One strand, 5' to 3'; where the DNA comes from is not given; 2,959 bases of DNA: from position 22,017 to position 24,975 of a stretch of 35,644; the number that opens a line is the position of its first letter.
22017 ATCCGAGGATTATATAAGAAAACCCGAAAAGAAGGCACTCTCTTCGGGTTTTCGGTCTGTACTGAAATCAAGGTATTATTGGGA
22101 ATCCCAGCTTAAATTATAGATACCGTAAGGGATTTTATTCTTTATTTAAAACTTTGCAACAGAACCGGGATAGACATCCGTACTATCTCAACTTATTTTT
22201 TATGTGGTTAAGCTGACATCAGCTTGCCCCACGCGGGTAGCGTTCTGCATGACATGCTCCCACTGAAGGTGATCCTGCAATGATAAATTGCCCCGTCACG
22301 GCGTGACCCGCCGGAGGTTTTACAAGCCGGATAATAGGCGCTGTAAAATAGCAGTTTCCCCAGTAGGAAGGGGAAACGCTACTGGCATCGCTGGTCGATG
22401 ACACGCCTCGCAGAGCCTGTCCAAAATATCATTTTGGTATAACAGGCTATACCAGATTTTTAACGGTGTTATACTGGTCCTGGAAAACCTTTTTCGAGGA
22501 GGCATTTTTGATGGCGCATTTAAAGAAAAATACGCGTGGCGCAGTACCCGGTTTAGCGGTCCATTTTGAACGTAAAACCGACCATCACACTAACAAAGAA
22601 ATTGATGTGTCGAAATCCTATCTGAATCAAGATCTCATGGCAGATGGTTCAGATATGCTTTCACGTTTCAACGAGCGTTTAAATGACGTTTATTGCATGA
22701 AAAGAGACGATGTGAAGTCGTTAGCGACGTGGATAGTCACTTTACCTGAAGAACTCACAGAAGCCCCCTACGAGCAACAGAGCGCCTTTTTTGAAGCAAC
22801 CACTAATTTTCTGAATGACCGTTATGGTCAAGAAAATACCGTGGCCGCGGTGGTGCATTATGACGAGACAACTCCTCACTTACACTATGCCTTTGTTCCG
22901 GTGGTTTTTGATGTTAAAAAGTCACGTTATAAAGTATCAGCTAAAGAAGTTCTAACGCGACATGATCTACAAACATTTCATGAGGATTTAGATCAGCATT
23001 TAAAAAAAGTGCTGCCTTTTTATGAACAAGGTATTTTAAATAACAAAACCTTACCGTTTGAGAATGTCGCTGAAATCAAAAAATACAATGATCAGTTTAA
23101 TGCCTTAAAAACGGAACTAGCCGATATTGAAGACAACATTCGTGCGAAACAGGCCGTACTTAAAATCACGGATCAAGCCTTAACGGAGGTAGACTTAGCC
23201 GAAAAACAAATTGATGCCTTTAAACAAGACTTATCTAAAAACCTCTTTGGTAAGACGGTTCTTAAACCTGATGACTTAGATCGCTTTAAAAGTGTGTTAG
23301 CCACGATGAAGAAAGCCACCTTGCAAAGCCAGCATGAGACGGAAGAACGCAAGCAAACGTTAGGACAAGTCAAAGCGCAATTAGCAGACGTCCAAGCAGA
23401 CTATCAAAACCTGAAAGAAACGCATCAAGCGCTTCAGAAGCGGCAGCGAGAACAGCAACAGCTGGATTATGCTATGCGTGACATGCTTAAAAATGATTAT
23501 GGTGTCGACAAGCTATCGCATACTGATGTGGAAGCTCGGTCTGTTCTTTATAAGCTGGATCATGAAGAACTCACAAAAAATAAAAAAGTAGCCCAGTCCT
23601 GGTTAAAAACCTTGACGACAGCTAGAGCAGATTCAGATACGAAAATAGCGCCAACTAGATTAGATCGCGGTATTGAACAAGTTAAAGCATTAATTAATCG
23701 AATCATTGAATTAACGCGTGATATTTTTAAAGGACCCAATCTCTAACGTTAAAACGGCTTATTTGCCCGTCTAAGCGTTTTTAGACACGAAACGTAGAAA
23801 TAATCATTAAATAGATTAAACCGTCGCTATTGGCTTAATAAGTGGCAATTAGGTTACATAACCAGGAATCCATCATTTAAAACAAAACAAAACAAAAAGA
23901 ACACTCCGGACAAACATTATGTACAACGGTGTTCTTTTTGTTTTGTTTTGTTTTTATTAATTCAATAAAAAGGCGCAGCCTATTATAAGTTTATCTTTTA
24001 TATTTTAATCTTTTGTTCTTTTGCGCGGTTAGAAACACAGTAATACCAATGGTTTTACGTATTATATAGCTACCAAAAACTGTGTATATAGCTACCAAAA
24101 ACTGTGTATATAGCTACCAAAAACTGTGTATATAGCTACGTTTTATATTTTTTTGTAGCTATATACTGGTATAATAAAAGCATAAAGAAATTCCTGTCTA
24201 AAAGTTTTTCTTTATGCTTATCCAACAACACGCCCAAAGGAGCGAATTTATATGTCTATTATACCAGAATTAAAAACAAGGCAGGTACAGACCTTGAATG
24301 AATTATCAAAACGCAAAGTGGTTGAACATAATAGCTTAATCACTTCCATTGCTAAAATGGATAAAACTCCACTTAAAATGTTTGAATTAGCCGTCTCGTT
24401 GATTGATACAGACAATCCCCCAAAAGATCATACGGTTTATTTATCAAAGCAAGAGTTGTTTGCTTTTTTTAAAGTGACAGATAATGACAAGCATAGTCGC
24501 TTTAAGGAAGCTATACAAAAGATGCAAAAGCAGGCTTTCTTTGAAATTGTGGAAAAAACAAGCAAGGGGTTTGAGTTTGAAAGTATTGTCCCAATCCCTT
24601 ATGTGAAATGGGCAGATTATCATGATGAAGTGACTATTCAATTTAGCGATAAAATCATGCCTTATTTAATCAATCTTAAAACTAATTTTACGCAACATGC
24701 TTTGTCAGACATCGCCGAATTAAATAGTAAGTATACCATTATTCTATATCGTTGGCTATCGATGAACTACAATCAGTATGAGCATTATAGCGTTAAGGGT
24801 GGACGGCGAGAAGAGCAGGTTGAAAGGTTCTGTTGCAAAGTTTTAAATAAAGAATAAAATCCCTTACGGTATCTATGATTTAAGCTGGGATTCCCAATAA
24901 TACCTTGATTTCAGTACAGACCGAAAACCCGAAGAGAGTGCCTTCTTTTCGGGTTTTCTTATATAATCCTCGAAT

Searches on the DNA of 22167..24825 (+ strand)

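Call 70: search_dna_similar(query=window:22167-24825:+, collection=plasmids, mode=near, max_rows=25, rows=spread)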
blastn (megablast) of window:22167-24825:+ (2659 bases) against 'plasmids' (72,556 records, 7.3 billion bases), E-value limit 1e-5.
Records with a match: 183; places in all: 242; records where one place covers at least 80% of the query: 73.
Best place of each record, by identity: >=99% 2; 95-99% 4; 90-95% 80; 80-90% 80; 60-80% 17.
By first word of the organism name: Leuconostoc 103; Weissella 29; Enterococcus 17; Pediococcus 11; Latilactobacillus 10; Loigolactobacillus 4; Lactococcus 2; Lactobacillus 2; Limosilactobacillus 1; Lactiplantibacillus 1; and 3 more.
By predicted mobility (MOB-suite, as given by PLSDB): mobilizable 140; non-mobilizable 33; conjugative 10.
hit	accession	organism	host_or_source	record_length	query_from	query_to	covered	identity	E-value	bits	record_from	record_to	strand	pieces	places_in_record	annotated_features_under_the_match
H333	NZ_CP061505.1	Weissella cibaria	whole organism,traditional Thai ...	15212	16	2659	99%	95.0%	0e+0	4137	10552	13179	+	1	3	mobV: MobV family relaxase | RepB family plasmid replication initiator protein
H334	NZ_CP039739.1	Leuconostoc sp. LN180020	Single cell,kimchi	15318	16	2648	99%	91.0%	0e+0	3542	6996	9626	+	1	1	mobV: MobV family relaxase | RepB family plasmid replication initiator protein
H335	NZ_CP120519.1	Weissella confusa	whole organism,fermented food (Kim Chi)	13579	27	2648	99%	90.8%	0e+0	3491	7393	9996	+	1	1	none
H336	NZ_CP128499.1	Leuconostoc mesenteroides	cell culture,kimchi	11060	1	2659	100%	88.7%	0e+0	3234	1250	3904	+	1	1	mobV: MobV family relaxase | RepB family plasmid replication initiator protein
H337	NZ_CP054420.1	Leuconostoc carnosum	cell culture,Natural product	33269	15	2657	99%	88.7%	0e+0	3221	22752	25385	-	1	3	mobV: MobV family relaxase | RepB family plasmid replication initiator protein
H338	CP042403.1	Weissella hellenica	cell culture,kimchi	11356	27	2648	99%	89.1%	0e+0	3251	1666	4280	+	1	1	mobilization protein | RepB family plasmid replication initiator protein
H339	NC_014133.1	Leuconostoc kimchii IMSNU 11154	-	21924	22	2659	99%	88.3%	0e+0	3140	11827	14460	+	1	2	mobV: MobV family relaxase | RepB family plasmid replication initiator protein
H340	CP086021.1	Weissella hellenica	Single cell,kimchi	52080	29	2659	99%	88.0%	0e+0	3073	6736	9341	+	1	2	plasmid recombination protein | RepB family plasmid replication initiator protein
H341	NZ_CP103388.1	Leuconostoc citreum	single cell,vegetable fermented food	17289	27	2657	91%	89.1%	0e+0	3004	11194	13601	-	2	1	RepB family plasmid replication initiator protein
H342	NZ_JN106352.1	Leuconostoc mesenteroides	-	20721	27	2651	90%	82.6%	0e+0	2084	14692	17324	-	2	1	mobV: MobV family relaxase | RepB family plasmid replication initiator protein | hypothetical protein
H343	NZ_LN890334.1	Leuconostoc gasicomitatum KG16-1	-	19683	27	1863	69%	93.7%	0e+0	2750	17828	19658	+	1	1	mobV: MobV family relaxase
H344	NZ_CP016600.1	Leuconostoc lactis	single cell,kimchi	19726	27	1598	59%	93.0%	0e+0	2290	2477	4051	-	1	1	mobV: MobV family relaxase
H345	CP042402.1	Weissella hellenica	cell culture,kimchi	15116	16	1413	53%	94.9%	0e+0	2183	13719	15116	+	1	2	none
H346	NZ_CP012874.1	Weissella cibaria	Bacterial,fermented food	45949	1515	2659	43%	78.9%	0e+0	752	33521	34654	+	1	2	RepB family plasmid replication initiator protein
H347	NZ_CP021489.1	Pediococcus acidilactici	cell culture,food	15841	1780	2657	33%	83.1%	0e+0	798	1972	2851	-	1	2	RepB family plasmid replication initiator protein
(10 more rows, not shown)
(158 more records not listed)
